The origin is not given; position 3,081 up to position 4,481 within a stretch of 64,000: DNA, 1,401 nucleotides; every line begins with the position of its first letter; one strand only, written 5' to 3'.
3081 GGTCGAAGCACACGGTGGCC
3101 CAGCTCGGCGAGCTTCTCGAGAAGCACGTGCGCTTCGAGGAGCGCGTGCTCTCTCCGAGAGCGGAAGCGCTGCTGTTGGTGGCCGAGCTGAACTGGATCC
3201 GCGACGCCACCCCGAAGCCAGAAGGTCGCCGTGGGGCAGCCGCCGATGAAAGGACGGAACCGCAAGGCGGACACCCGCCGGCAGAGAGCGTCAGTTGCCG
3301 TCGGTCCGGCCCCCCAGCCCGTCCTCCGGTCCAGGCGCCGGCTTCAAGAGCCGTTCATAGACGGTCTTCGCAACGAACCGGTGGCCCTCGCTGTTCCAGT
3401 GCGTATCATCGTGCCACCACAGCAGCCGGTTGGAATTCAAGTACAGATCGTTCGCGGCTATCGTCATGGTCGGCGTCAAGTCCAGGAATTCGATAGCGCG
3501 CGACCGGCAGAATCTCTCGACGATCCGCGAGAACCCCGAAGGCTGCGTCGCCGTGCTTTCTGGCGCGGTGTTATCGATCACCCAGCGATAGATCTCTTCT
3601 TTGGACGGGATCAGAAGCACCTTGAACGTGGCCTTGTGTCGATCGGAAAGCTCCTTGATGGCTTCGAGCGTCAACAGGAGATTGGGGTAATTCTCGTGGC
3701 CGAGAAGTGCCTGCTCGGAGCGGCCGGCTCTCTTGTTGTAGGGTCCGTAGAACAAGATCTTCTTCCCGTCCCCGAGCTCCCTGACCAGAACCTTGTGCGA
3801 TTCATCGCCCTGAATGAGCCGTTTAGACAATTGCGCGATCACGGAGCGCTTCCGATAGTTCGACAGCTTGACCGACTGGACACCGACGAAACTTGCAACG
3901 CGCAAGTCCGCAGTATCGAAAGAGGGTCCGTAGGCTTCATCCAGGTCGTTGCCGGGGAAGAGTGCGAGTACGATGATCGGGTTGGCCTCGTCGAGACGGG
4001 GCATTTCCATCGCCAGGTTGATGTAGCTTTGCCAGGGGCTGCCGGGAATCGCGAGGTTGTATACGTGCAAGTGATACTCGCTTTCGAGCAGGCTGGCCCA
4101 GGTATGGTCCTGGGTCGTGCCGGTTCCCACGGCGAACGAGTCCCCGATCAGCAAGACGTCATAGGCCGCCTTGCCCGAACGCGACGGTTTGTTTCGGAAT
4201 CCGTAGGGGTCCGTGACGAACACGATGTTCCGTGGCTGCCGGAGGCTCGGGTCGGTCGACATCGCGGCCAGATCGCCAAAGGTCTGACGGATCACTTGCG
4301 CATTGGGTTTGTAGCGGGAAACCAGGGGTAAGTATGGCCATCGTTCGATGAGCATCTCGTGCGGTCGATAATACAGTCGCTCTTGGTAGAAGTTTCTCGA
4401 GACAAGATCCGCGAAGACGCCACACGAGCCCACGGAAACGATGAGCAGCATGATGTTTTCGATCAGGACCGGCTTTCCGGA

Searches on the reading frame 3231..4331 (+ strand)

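Call 9: search_protein_families(library=pfam, proteins=[window:3231-4331:+], max_evalue=0.01)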
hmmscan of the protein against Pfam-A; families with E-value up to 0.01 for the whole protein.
window:3231-4331:+ (366 aa): 1 family
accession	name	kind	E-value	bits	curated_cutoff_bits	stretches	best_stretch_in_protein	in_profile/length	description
PF10414.14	CysG_dimeriser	-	0.0054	16.9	23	0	106-134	25-53/58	Sirohaem synthase dimerisation region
